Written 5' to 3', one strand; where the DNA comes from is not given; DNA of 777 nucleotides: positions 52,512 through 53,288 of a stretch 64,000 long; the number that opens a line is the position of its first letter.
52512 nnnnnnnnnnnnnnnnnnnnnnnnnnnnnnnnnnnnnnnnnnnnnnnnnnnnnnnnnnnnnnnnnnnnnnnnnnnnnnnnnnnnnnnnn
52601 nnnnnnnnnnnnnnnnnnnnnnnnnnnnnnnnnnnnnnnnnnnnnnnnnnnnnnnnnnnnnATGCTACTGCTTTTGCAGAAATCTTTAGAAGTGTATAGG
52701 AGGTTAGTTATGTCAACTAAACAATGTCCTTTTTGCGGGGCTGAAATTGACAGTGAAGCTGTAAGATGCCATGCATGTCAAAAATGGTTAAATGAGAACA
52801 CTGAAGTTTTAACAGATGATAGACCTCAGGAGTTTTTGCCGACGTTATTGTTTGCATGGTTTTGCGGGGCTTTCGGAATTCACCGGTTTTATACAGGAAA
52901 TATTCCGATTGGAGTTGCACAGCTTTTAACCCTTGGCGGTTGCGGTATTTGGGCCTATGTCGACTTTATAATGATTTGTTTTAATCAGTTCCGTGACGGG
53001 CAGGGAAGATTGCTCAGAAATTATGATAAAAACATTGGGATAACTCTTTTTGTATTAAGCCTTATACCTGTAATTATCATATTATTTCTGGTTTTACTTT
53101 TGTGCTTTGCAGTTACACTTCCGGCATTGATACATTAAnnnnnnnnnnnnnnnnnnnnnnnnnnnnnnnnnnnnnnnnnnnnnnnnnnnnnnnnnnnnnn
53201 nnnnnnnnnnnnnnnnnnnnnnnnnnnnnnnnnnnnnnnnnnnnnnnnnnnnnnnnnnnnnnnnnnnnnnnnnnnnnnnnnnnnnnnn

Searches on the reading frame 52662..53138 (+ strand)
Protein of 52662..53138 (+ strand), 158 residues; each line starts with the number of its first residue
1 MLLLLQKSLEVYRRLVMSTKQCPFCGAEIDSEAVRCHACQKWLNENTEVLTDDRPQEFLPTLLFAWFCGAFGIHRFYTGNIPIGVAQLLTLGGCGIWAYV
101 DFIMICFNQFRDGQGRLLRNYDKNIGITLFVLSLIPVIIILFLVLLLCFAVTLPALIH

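Call 33: search_protein_families(library=pfam, max_evalue=0.0001, proteins=[window:52662-53138:+])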
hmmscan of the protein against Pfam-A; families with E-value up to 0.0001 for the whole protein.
window:52662-53138:+ (158 aa): 1 family
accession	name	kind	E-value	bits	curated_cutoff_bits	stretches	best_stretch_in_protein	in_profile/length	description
PF05154.21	TM2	-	1.6e-14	54.3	27.9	1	59-103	6-51/51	TM2 domain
